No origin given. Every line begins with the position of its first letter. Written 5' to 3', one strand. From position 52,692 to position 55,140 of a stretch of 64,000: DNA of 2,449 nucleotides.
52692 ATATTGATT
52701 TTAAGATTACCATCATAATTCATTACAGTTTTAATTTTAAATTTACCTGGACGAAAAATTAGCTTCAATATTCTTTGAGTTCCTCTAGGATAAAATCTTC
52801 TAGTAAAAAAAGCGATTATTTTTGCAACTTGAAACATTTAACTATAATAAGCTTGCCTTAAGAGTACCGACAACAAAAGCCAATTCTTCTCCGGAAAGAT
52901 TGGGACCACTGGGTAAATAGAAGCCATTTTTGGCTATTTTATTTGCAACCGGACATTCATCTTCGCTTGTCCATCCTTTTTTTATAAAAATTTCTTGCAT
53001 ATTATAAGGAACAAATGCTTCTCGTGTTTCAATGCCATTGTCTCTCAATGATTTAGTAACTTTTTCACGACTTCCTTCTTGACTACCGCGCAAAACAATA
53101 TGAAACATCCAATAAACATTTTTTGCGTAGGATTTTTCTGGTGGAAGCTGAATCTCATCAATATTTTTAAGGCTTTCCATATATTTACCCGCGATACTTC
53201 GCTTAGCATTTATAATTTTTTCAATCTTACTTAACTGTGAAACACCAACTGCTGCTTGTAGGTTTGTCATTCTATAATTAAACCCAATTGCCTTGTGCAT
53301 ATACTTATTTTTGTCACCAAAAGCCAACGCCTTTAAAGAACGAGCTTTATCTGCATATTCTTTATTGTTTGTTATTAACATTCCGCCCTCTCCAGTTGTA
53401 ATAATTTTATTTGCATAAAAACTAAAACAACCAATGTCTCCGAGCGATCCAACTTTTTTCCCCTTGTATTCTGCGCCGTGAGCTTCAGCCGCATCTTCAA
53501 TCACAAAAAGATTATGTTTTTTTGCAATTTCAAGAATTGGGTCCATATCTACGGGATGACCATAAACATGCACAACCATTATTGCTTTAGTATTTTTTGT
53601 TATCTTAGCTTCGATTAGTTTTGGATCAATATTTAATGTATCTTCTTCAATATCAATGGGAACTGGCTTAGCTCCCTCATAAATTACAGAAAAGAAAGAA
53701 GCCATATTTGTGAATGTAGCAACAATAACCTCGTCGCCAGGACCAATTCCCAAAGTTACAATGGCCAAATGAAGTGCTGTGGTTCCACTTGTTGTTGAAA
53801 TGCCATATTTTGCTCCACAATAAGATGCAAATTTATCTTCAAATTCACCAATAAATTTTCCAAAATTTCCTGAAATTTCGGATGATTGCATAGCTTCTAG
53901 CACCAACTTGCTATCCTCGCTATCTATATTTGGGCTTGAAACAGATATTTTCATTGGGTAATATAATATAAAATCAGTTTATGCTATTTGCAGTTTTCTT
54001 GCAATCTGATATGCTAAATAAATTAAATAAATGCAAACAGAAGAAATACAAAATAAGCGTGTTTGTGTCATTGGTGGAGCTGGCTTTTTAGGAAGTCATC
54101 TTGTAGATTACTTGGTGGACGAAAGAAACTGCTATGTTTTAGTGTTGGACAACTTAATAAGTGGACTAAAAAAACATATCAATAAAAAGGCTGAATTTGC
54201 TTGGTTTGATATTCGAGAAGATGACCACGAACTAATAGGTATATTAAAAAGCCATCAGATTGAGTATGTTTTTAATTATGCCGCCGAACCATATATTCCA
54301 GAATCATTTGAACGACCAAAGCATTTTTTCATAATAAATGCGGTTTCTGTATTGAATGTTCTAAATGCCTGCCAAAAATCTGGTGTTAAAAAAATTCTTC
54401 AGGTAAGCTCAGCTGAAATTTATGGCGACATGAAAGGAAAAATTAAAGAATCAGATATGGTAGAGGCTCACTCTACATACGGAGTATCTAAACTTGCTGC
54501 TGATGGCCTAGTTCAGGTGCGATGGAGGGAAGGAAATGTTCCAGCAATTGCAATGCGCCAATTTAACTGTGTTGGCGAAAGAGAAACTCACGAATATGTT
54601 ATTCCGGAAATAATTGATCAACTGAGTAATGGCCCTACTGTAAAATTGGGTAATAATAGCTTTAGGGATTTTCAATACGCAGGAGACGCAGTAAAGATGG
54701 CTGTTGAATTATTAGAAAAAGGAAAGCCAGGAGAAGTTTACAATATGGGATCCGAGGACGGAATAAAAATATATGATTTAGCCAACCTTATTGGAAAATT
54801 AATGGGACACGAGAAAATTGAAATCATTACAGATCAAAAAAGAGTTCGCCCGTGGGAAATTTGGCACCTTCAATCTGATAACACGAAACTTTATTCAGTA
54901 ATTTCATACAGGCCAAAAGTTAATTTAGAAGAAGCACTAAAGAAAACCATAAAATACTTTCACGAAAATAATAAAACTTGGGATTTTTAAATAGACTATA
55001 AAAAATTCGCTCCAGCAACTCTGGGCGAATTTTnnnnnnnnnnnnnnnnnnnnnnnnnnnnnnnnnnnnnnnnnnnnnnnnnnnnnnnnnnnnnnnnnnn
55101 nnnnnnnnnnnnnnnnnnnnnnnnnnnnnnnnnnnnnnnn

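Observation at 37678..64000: Surface-glycan island encoding a full NDP-deoxysugar tailoring set (C-methyl, O-methyl, carbamoyl, amino), suggesting a noviose-like decorated sugar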

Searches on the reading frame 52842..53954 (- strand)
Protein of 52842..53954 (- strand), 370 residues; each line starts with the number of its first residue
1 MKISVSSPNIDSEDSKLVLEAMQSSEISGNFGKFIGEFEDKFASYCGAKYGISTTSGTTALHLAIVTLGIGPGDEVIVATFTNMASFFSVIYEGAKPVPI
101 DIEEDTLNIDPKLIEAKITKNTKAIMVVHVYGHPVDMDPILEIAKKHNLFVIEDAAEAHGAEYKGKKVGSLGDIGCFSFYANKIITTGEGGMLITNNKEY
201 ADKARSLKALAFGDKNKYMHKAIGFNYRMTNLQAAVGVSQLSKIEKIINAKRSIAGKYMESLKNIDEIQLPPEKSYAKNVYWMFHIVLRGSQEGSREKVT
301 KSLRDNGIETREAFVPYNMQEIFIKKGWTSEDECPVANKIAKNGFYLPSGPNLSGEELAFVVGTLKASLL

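Call 6: search_protein_families(library=pfam, proteins=[window:52842-53954:-], max_evalue=0.001)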
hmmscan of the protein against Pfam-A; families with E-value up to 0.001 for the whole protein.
window:52842-53954:- (370 aa): 6 families
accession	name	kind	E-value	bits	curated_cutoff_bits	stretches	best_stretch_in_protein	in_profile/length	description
PF01041.23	DegT_DnrJ_EryC1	-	1.8e-119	399.6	19.8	1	9-365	2-359/360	DegT/DnrJ/EryC1/StrS aminotransferase family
PF01212.27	Beta_elim_lyase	-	2.4e-08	34.1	27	1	37-268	36-271/288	Beta-eliminating lyase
PF00266.25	Aminotran_5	-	4.9e-07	29.5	21.5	1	25-270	35-299/371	Aminotransferase class-V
PF01053.26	Cys_Met_Meta_PP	-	1.6e-05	24.1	27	1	38-160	57-179/381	Cys/Met metabolism PLP-dependent enzyme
PF00155.27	Aminotran_1_2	-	3.1e-05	23.8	19.7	1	35-156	44-187/361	Aminotransferase class I and II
PF23772.1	Phage_g100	-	0.0007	21.1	27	0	275-326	45-95/105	Phage g100-like protein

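Call 12: search_protein_families(library=ncbifam, proteins=[window:52842-53954:-], max_evalue=0.00001)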
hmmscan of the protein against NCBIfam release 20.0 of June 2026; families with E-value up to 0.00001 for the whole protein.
window:52842-53954:- (370 aa): 14 families
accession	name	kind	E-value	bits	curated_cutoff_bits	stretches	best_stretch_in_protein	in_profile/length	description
TIGR04181.1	NHT_00031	hypoth_equivalog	1.8e-99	333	420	1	3-350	1-359/359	LegC family aminotransferase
TIGR03588.1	PseC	equivalog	2.4e-83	280.2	423.5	1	5-367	4-378/380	UDP-4-amino-4,6-dideoxy-N-acetyl-beta-L-altrosamine transaminase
NF008687.0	PRK11706.1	equivalog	1.1e-73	248.1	375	1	3-366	2-371/375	dTDP-4-amino-4,6-dideoxygalactose transaminase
NF011936.0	PRK15407.1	equivalog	4.5e-63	213.5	423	2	3-208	37-248/440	lipopolysaccharide biosynthesis protein RfbH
NF008658.2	PRK11658.1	equivalog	3.8e-62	210.1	631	1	4-365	6-373/379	UDP-4-amino-4-deoxy-L-arabinose aminotransferase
TIGR02379.1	ECA_wecE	subfamily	3.3e-61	207.1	434.85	1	4-318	3-325/376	dTDP-4-amino-4,6-dideoxy-D-glucose transaminase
TIGR04427.1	PLP_DesI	equivalog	4.8e-52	177.4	650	1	22-363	41-377/390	dTDP-4-dehydro-6-deoxyglucose aminotransferase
NF005744.0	PRK07568.1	subfamily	8.8e-09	34.6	389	1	52-170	92-216/398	pyridoxal phosphate-dependent aminotransferase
NF004770.0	PRK06108.1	subfamily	2.1e-08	33.4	422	1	51-155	99-210/396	pyridoxal phosphate-dependent aminotransferase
NF005816.0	PRK07682.1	equivalog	2.1e-08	33.2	620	1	44-157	86-205/390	aminotransferase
NF041364.1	GntC_guanitoxin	equivalog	8.7e-08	31.4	415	1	54-155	65-174/356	guanitoxin biosynthesis PLP-dependent (S)-gamma-hydroxy-L-arginine cyclodehydratase GntC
NF004975.0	PRK06348.1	equivalog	2.1e-06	27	549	1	54-154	95-201/384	pyridoxal phosphate-dependent aminotransferase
NF006569.0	PRK09082.1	subfamily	2.4e-06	26.9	420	1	47-157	89-205/386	methionine aminotransferase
TIGR01977.1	am_tr_V_EF2568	hypoth_equivalog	4.1e-06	26.1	377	0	54-161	68-180/376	cysteine desulfurase family protein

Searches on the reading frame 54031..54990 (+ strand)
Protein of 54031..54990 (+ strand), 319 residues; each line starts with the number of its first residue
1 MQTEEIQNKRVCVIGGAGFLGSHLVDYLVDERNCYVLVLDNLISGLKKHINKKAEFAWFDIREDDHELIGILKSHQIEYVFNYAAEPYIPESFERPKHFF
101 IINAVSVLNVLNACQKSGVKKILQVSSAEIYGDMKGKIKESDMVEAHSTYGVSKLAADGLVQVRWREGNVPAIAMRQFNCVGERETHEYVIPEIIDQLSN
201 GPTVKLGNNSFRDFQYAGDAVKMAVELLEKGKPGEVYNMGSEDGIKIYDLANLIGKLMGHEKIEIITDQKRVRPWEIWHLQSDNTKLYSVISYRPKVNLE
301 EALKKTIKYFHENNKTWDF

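Call 6: search_protein_families(library=pfam, proteins=[window:54031-54990:+], max_evalue=0.001)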
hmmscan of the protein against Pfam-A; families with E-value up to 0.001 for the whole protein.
window:54031-54990:+ (319 aa): 7 families
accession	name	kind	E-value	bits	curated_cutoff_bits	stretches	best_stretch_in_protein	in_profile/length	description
PF16363.11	GDP_Man_Dehyd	-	3.4e-48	165.2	27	1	13-306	2-332/332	GDP-mannose 4,6 dehydratase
PF01370.27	Epimerase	-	3.5e-48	164.6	20.9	1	11-240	1-240/240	NAD dependent epimerase/dehydratase family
PF02719.21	Polysacc_synt_2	-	2.7e-15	56.7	20.2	1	11-263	1-252/293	Polysaccharide biosynthesis protein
PF01073.25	3Beta_HSD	-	2.5e-11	43.6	22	1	13-225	2-226/280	3-beta hydroxysteroid dehydrogenase/isomerase family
PF04321.23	RmlD_sub_bind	-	2.3e-10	40.5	27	1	10-270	2-245/287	RmlD substrate binding domain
PF07993.18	NAD_binding_4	-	7.9e-09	35.5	20.1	1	75-185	87-212/258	Male sterility protein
PF13460.12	NAD_binding_10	-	0.00014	22.3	27.2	1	15-161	1-131/184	NAD(P)H-binding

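Call 12: search_protein_families(library=ncbifam, proteins=[window:54031-54990:+], max_evalue=0.00001)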
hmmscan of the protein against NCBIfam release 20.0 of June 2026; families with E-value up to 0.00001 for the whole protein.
window:54031-54990:+ (319 aa): 17 families
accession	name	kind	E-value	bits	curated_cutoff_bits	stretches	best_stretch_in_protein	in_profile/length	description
TIGR01181.1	dTDP_gluc_dehyt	equivalog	6.4e-45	153.6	365.1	1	11-317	2-318/321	dTDP-glucose 4,6-dehydratase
TIGR04180.1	EDH_00030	hypoth_equivalog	2.1e-44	151.8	475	1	11-297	1-296/297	NAD-dependent 4,6-dehydratase LegB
TIGR01179.1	galE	equivalog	4.7e-36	124.3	262.3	1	11-186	2-182/332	UDP-glucose 4-epimerase GalE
TIGR02197.1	heptose_epim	equivalog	2.3e-31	109.2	274.6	1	12-311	2-314/316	ADP-glyceromanno-heptose 6-epimerase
NF007582.0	PRK10217.1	equivalog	5.4e-22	78.4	698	1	9-317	2-338/355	dTDP-glucose 4,6-dehydratase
TIGR02622.1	CDP_4_6_dhtase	equivalog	1.7e-20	73.5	278.45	1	7-313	3-333/352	CDP-glucose 4,6-dehydratase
NF008360.0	PRK11150.1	equivalog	3.4e-20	72.5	452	1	11-291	2-287/310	ADP-glyceromanno-heptose 6-epimerase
NF011728.1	PRK15181.1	equivalog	7e-20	71.3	760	1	8-315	15-342/348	Vi polysaccharide biosynthesis UDP-N-acetylglucosaminuronic acid C-4 epimerase TviC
NF007490.0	PRK10084.1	subfamily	3.7e-19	68.9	649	1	10-315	2-339/361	dTDP-glucose 4,6-dehydratase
NF007956.0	PRK10675.1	subfamily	5.4e-17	61.9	394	1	10-184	2-184/338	UDP-glucose 4-epimerase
TIGR01472.1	gmd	equivalog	6.5e-16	58.5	415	1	49-308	52-336/342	GDP-mannose 4,6-dehydratase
TIGR03466.1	HpnA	hypoth_equivalog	6.8e-12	44.9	367.65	1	10-309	2-292/327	hopanoid-associated sugar epimerase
NF047922.1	GDPFucSynFcl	equivalog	2.2e-11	43.8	500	1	8-315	2-306/308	GDP-L-fucose synthase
TIGR01214.1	rmlD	equivalog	1.8e-10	40.4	224.05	1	10-274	1-240/285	dTDP-4-dehydrorhamnose reductase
NF043036.1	ErythonDh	equivalog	1.3e-08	34.4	325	1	10-176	2-175/321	D-erythronate dehydrogenase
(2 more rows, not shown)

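Call 18: search_solved_structures(query=window:54031-54990:+, max_evalue=1e-10, show_alignments=1)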
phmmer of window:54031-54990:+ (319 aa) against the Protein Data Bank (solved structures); distinct sequences matched with E-value up to 1e-10: 79 (the best 60 are shown).
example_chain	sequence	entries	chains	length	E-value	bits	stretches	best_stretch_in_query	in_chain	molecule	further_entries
4zrm_A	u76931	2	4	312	2.4e-33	118.8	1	10-312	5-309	UDP-glucose 4-epimerase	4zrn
3icp_A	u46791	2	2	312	1.3e-32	116.4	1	10-308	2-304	NAD-dependent epimerase/dehydratase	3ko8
8rdg_A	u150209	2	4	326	3.3e-30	108.4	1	10-314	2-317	SDR family NAD(P)-dependent oxidoreductase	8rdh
8rdi_A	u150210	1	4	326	1.1e-29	106.7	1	10-314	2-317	SDR family NAD(P)-dependent oxidoreductase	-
3ehe_A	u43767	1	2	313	3.7e-29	105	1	11-309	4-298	UDP-glucose 4-epimerase (GalE-1)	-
6bi4_A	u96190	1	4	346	3.8e-29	105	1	10-317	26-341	dTDP-glucose 4,6-dehydratase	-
2hun_A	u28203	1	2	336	4.2e-28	101.5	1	9-317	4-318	336aa long hypothetical dTDP-glucose 4,6-dehydratase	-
6zl6_A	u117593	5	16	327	7.2e-28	100.8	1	10-311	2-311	Epimerase domain-containing protein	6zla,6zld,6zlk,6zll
6dnt_A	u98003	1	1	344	1.1e-27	100.2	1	6-311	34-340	NAD-dependent epimerase/dehydratase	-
6zlj_A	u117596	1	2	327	2.6e-27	98.9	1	10-311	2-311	Epimerase domain-containing protein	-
3aw9_A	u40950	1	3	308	1.2e-26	96.7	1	10-308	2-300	NAD-dependent epimerase/dehydratase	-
8shh_A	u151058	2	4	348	3.1e-24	88.8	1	10-318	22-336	dTDP-glucose 4,6-dehydratase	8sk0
2pk3_A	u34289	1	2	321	2.1e-23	86.1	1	9-310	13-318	GDP-6-deoxy-D-lyxo-4-hexulose reductase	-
6pmh_A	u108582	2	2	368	8.7e-23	84.1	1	8-313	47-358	UDP-glucose 4-epimerase related protein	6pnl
8du1_A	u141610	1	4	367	6.1e-22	81.3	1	123-317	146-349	dTDP-glucose 4,6-dehydratase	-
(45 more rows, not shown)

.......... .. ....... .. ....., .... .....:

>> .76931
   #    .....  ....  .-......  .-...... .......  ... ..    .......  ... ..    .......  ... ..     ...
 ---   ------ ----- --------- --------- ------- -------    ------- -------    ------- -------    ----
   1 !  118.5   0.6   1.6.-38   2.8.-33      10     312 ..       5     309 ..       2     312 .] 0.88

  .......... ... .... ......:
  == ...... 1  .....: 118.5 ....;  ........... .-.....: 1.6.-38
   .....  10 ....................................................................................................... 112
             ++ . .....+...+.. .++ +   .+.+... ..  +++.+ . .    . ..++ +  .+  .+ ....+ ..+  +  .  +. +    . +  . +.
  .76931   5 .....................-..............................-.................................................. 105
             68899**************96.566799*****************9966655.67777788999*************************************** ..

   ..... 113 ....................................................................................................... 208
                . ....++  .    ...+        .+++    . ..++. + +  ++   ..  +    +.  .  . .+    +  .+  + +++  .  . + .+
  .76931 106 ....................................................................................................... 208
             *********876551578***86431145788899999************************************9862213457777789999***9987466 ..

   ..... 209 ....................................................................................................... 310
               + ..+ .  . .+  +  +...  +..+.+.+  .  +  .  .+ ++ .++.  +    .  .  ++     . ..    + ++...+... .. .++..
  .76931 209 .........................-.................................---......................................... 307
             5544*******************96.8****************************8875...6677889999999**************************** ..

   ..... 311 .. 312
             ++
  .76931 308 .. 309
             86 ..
